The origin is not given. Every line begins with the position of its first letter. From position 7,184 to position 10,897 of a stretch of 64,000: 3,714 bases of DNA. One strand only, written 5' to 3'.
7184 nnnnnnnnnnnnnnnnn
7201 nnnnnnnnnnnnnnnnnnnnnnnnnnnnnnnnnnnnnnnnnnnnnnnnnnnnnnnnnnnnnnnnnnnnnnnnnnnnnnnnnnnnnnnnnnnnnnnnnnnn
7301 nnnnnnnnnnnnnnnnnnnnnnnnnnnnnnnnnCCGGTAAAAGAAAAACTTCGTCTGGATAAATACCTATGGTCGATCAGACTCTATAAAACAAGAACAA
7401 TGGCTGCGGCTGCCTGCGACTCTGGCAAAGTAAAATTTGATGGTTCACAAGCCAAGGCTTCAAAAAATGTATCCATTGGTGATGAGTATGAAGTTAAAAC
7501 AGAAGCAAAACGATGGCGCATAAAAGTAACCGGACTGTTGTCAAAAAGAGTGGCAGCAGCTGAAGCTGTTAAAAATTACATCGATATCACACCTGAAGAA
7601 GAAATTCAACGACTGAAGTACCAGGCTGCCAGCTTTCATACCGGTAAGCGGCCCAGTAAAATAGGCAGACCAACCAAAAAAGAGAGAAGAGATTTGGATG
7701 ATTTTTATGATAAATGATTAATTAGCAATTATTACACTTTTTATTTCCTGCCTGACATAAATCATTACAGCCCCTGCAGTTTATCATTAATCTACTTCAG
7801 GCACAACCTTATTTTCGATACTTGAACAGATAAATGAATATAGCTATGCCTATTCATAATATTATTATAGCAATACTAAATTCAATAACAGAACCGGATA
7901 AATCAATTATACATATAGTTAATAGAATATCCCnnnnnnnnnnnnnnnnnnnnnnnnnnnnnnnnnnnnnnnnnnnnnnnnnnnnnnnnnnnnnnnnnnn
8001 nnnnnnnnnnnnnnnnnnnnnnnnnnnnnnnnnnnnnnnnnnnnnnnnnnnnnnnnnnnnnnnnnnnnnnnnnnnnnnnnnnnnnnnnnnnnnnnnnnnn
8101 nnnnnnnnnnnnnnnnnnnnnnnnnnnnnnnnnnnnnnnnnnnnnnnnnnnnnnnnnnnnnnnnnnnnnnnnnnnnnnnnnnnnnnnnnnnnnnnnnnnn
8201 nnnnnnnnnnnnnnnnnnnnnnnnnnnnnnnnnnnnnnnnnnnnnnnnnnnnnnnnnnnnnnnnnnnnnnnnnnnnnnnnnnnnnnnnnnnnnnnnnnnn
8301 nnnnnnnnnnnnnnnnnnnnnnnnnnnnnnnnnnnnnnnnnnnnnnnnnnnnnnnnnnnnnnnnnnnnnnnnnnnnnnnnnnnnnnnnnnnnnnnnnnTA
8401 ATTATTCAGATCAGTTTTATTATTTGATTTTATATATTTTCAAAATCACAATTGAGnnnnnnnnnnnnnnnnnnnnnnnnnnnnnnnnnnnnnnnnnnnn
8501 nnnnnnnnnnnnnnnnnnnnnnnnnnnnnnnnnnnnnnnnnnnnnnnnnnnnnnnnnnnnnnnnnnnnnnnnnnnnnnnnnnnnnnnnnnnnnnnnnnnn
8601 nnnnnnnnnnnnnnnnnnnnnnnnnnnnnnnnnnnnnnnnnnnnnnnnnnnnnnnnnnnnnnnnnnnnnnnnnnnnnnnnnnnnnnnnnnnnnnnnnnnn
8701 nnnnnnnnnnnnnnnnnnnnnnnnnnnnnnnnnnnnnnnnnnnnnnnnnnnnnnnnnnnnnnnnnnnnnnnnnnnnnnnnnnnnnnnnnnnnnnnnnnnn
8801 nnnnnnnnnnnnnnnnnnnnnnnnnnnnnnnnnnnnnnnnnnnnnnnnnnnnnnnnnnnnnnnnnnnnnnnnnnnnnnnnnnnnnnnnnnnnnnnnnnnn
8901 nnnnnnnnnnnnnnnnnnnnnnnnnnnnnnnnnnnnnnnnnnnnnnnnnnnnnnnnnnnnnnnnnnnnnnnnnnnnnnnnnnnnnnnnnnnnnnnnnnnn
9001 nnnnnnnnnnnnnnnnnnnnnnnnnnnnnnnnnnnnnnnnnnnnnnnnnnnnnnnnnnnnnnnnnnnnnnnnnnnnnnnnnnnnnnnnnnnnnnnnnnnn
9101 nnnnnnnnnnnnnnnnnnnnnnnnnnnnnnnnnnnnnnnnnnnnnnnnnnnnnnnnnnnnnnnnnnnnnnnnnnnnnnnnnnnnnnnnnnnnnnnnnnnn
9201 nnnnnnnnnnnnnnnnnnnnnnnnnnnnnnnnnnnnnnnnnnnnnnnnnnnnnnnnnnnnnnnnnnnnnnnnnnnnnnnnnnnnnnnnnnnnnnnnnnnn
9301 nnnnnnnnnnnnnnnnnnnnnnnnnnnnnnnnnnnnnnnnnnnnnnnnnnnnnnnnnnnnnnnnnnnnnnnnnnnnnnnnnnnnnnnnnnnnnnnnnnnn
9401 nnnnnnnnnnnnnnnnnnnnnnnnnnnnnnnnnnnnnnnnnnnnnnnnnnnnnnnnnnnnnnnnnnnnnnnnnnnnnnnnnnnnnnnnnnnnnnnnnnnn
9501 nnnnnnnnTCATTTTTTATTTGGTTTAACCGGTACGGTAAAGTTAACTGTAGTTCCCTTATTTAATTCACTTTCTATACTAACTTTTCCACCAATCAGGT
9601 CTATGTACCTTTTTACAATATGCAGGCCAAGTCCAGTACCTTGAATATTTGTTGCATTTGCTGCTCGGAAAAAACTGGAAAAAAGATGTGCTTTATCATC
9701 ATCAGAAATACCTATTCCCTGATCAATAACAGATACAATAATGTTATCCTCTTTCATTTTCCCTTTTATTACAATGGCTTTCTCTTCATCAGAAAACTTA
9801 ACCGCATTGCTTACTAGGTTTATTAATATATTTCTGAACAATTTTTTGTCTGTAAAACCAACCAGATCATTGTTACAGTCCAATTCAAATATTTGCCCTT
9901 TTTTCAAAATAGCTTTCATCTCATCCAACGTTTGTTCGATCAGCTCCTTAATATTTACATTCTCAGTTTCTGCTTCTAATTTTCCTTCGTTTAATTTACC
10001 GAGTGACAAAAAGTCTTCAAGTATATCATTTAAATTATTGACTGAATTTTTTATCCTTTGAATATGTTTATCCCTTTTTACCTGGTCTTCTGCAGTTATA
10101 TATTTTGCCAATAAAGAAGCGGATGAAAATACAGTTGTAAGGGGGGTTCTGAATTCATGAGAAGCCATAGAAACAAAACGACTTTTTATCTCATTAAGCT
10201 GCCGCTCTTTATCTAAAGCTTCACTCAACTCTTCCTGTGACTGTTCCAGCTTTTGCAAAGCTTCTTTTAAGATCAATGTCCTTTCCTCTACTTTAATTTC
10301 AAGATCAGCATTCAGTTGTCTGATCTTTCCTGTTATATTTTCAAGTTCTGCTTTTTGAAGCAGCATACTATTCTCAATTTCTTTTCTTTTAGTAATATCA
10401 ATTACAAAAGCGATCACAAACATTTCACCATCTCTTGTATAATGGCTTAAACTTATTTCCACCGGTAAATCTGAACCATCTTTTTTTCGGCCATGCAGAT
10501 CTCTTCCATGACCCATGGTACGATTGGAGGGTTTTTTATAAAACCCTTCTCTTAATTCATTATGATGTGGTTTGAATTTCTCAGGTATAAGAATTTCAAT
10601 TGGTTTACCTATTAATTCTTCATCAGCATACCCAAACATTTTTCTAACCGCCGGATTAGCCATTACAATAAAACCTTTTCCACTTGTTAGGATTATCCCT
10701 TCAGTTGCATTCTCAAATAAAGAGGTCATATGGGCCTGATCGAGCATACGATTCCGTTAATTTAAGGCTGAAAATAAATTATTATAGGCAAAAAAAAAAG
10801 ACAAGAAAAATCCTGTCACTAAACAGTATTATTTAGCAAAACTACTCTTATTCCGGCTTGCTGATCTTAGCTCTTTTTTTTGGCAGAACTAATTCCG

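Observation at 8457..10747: FixL-type heme oxygen sensor paired with a phosphorylation-controlled Crp/Fnr regulator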

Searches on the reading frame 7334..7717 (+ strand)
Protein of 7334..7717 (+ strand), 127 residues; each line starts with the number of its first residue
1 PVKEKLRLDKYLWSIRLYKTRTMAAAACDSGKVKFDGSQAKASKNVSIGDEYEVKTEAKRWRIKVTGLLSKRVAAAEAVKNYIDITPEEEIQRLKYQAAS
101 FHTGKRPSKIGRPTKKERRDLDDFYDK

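Call 12: search_protein_families(library=pfam, proteins=[window:7334-7717:+], max_evalue=0.001)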
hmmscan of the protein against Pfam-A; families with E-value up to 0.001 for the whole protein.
window:7334-7717:+ (127 aa): 1 family
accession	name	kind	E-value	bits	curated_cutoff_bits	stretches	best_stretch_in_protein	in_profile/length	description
PF01479.30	S4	-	9.8e-09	35.3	22.8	1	6-51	1-47/48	S4 domain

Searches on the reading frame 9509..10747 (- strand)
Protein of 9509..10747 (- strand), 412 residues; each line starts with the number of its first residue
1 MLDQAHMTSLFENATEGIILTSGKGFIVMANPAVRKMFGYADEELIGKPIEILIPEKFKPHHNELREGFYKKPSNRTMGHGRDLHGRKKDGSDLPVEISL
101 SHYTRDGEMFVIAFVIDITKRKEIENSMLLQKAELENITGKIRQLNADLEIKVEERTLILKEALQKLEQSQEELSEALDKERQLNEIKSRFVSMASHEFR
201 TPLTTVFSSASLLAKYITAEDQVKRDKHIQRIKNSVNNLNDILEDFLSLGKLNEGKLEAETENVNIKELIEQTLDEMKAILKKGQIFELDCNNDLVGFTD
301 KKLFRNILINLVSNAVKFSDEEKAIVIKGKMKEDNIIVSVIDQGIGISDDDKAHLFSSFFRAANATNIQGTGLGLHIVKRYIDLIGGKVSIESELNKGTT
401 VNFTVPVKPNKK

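Call 3: search_protein_families(library=pfam, proteins=[window:9509-10747:-], max_evalue=0.01)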
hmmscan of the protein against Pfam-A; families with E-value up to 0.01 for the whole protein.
window:9509-10747:- (412 aa): 12 families
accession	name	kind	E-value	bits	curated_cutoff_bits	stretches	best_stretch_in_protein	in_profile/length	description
PF02518.31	HATPase_c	-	2.1e-26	93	26.4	1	300-408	2-110/111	Histidine kinase-, DNA gyrase B-, and HSP90-like ATPase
PF00989.32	PAS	-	2.2e-14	53.8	22.6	1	6-118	2-113/113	PAS fold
PF13426.13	PAS_9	-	5.4e-14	52.8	27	1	16-120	2-103/103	PAS domain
PF00512.31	HisKA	-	7e-13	48.9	26.9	1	188-255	2-66/66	His Kinase A (phospho-acceptor) domain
PF08448.16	PAS_4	-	1.6e-07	31.9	23.1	1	11-123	1-110/110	PAS fold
PF13188.13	PAS_8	-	2.4e-07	30.8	21.8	1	9-58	5-55/65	PAS domain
PF24820.1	Diguanyl_cycl_sensor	-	4.7e-07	30.2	28.1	1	12-113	3-106/109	Diguanylate cyclase-like sensor domain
PF18394.6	TBK1_CCD1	-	3.8e-05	23.8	25.9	1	121-247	41-168/256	TANK-binding kinase 1 coiled-coil domain 1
PF14501.12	HATPase_c_5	-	0.00033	20.9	22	1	303-394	9-91/102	GHKL domain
PF18175.6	HU-CCDC81_bac_2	-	0.0028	18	35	0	211-245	1-35/70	CCDC81-like prokaryotic HU domain 2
PF08447.18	PAS_3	-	0.0049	17.5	25.6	0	28-64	2-41/89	PAS fold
PF22822.1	MrpR_N_CB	-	0.0062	17.6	27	0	268-324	13-68/79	MrpR, N-terminal core-binding domain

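Call 4: search_protein_families(library=ncbifam, proteins=[window:9509-10747:-], max_evalue=0.01)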
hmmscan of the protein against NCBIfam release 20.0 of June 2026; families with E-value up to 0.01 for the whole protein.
window:9509-10747:- (412 aa): 95 families (the best 25 are shown)
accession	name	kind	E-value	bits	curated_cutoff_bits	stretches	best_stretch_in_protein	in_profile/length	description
NF045595.1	HK_scytonemin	equivalog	3.6e-58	197.5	865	1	138-407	365-635/637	scytonemin biosynthesis sensor histidine kinase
TIGR02956.1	TMAO_torS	equivalog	6.3e-53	180.1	676.5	1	97-409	376-684/967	TMAO reductase system sensor histidine kinase/response regulator TorS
NF046044.1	PnpS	equivalog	7.2e-53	180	400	2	177-406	159-390/390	two-component system histidine kinase PnpS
NF047874.1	MASE3_PAS_HK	subfamily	2e-52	178.9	560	1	7-408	267-626/655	MASE3 domain-containing sensor histidine kinase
TIGR02966.1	phoR_proteo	equivalog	3.3e-47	161.1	334.2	1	178-404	104-332/333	phosphate regulon sensor histidine kinase PhoR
NF033092.0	HK_WalK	equivalog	2.1e-46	158.7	725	1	150-407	328-594/594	cell wall metabolism sensor histidine kinase WalK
NF008468.0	PRK11360.1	equivalog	7.3e-42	143.5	646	2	176-411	385-612/616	two-component system sensor histidine kinase AtoS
NF041947.1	LuxQ_Vibrio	equivalog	4.7e-38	130.6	1200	1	179-410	463-699/843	quorum-sensing autoinducer 2 sensor kinase/phosphatase LuxQ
NF006800.0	PRK09303.1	equivalog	6.9e-38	130.6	342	1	147-409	117-379/383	histidine kinase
NF040691.1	MtrAB_MtrB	equivalog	5.7e-37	127.9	450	1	169-411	252-496/507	MtrAB system histidine kinase MtrB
NF041880.1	EPS_EpsF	equivalog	1.1e-36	126.4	900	1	176-405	262-489/492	response regulator EpsF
NF045911.1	TCSHisKinNblS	equivalog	1.5e-36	126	1000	1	3-407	264-620/621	two-component system sensor histidine kinase NblS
NF008318.0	PRK11107.1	equivalog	1.7e-36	125.7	890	1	141-411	246-522/920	two-component sensor histidine kinase BarA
NF007793.0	PRK10490.1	equivalog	5e-36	124.1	1123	1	153-408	631-883/895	two-component system sensor histidine kinase KdpD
NF038297.2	hybrid_HK_HrmK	equivalog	1.3e-35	123.2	725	1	143-411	191-461/607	hybrid histidine kinase/response regulator HrmK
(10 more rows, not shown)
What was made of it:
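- On FixL proper (orthologue of rhizobial FixL): 119.4 bits against a cut-off of 850 (call 4)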

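Call 19: find_homologous_proteins(query=window:9509-10747:-, max_evalue=1e-20)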
Query window:9509-10747:- (412 aa): 7998 proteins with E <= 1e-20 among 8000 candidates; the best 120 are listed.
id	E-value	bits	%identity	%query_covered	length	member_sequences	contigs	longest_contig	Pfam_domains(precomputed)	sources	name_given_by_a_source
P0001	2.6e-261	884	100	100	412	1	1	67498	PF13426.14,PF13188.14,PF24820.2,PF08448.17,PF02518.32,PF00512.32,PF00989.32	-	-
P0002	3.1e-208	710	79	99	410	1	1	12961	PF13426.14,PF13188.14,PF24820.2,PF08448.17,PF02518.32,PF00512.32,PF00989.32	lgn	-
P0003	4.6e-208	709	81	99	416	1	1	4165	PF13426.14,PF13188.14,PF08448.17,PF02518.32,PF00512.32,PF00989.32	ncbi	-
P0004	3.9e-206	703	78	99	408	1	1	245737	PF13426.14,PF13188.14,PF08448.17,PF02518.32,PF00512.32,PF00989.32,PF18394.7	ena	-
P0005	4.3e-206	703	80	99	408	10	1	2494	PF13426.14,PF13188.14,PF08448.17,PF02518.32,PF00512.32,PF00989.32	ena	-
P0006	7.3e-206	702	80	99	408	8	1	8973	PF13426.14,PF13188.14,PF02518.32,PF00512.32,PF00989.32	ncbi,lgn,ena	-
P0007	1.5e-205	701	81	99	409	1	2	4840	PF13426.14,PF13188.14,PF08448.17,PF02518.32,PF00512.32,PF00989.32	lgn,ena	-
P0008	1.6e-205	701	81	99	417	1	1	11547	PF13426.14,PF13188.14,PF08448.17,PF02518.32,PF00512.32,PF00989.32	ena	-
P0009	2.9e-205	700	81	99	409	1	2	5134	PF13426.14,PF13188.14,PF02518.32,PF00512.32,PF00989.32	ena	-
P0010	4.9e-205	699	78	99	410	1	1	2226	PF13426.14,PF13188.14,PF24820.2,PF08448.17,PF02518.32,PF00512.32,PF00989.32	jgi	jgi:PAS domain S-box-containing protein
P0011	5.2e-205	699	78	99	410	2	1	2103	PF13426.14,PF13188.14,PF24820.2,PF02518.32,PF00512.32,PF00989.32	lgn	-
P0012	5.5e-205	699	78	99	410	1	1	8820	PF13426.14,PF13188.14,PF24820.2,PF08448.17,PF02518.32,PF00512.32,PF00989.32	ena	-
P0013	7.5e-205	698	80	99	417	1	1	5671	PF13426.14,PF13188.14,PF08448.17,PF02518.32,PF00512.32,PF00989.32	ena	-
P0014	8.5e-205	698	78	100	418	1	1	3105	PF13426.14,PF13188.14,PF08448.17,PF02518.32,PF00512.32,PF00989.32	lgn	-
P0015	1.3e-204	698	80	99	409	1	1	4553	PF13426.14,PF13188.14,PF08448.17,PF02518.32,PF00512.32,PF00989.32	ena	-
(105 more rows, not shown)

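Call 56: predict_structure(alignment_id=A2)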
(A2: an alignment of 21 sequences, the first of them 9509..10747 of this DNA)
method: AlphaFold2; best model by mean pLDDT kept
length: 412 residues; sequences in the alignment: 21
mean_pLDDT: 73.6   pTM: 0.41
mean pLDDT of the five models: 73.6, 70.8, 69.7, 66.4, 61.6
residues with pLDDT >= 90: 21; 70-90: 255; 50-70: 105; < 50: 31
segments of 3 or more residues with pLDDT < 50: 1-3, 187-193, 358-373
pLDDT, mean of each block of 10 residues (from residue 1): 54 81 88 89 88 83 75 65 80 86 83 86 81 82 81 77 70 60 49 53 64 72 75 64 57 56 86 85 86 83 80 78 88 87 72 52 31 58 79 77 82 43
secondary structure, 60 per line:
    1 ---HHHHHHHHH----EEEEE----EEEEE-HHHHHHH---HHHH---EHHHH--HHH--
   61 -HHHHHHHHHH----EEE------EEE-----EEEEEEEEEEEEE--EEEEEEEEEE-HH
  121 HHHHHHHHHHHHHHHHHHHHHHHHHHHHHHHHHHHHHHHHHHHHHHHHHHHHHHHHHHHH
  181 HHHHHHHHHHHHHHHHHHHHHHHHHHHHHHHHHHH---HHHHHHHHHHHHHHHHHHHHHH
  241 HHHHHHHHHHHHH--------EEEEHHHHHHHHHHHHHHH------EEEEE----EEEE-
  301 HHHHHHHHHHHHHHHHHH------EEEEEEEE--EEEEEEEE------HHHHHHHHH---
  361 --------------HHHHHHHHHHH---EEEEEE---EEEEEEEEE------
elements in order: H4-12 E17-21 E26-30 H32-38 H42-45 H50-53 H62-71 E76-78 E85-87 E93-105 E108-117 H119-215 H219-253 E262-265 H266-280 E287-291 E296-299 H301-318 E325-332 E335-342 H349-357 H375-385 E389-394 E398-406
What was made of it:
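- H62 lies on the F-alpha helix in the model (call 56).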

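Call 60: fold_search(model_id=the predicted structure, library=pdb)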
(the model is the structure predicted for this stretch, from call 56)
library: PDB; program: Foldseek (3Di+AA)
matches with E <= 10: 1362; with E <= 0.001: 813
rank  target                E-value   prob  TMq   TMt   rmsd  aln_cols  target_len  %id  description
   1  9a5d_A                8.0e-27  1.00  0.47  0.32  41.8       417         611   21  Integrative model of WALK-YYCH by crosslinking MS and deep learning (released 2024-09-18)
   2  8a6x_B                5.1e-22  1.00  0.32  0.36  46.0       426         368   20  Crystal structure of a chimeric LOV-Histidine kinase SB2F1 (asymmetrical variant, trigonal form with long c axis) (released 2024-01-10)
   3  4gcz_A                8.6e-22  1.00  0.31  0.35  41.5       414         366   19  Structure of a blue-light photoreceptor (released 2013-06-19)
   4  8a52_A                2.0e-21  1.00  0.32  0.36  45.4       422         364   20  Crystal structure of a chimeric LOV-Histidine kinase SB2F1 (asymmetrical variant, trigonal form with long c-axis) (released 2023-12-27)
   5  4i5s_B                3.8e-21  1.00  0.46  0.48  43.3       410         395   20  Structure and function of sensor histidine kinase (released 2013-03-27)
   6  8a7f_A                4.1e-21  1.00  0.32  0.36  45.3       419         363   19  Crystal structure of a chimeric LOV-Histidine kinase SB2F1-I66R mutant (asymmetrical variant, trigonal form with long  (released 2024-01-10)
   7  4gcz_B                5.7e-21  1.00  0.35  0.38  35.7       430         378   19  Structure of a blue-light photoreceptor (released 2013-06-19)
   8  8a7h_A                9.7e-21  1.00  0.31  0.35  45.1       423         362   19  Crystal structure of a chimeric LOV-Histidine kinase SB2F1-I66R mutant (light state; asymmetrical variant, trigonal fo (released 2024-01-10)
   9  8a3u                  1.4e-20  1.00  0.32  0.36  45.2       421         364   19  Crystal structure of a chimeric LOV-Histidine kinase SB2F1 (symmetrical variant, trigonal form with short c-axis) (released 2023-12-20)
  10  8a7f_B                1.9e-20  1.00  0.32  0.35  45.7       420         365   19  Crystal structure of a chimeric LOV-Histidine kinase SB2F1-I66R mutant (asymmetrical variant, trigonal form with long  (released 2024-01-10)
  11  6rgz_A                1.1e-19  1.00  0.46  0.74   4.2       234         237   27  Revisiting pH-gated conformational switch. Complex HK853-RR468 pH 6.5 (released 2020-02-19)
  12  6rh0_A                2.2e-19  1.00  0.46  0.75   3.9       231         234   28  Revisiting pH-gated conformational switch. Complex HK853-RR468 pH 5.5 (released 2020-02-19)
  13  6rh0_B                2.6e-19  1.00  0.46  0.75   4.1       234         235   28  Revisiting pH-gated conformational switch. Complex HK853-RR468 pH 5.5 (released 2020-02-19)
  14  6rgy_B                2.7e-19  1.00  0.45  0.74   4.0       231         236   28  Revisiting pH-gated conformational switch. Complex HK853-RR468 pH 7.5 (released 2020-02-19)
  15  6rh7_A                6.1e-19  1.00  0.45  0.73   4.3       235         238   27  Revisiting pH-gated conformational switch. Complex HK853 mutant H260A -RR468 mutant D53A pH 7.5 (released 2020-02-19)
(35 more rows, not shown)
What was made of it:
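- Tried and rejected: Whole-model Foldseek of the kinase against the PDB (call 60): dominated by generic kinase cores (WalK, YF1, HK853) and uninformative about the PAS pocket.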
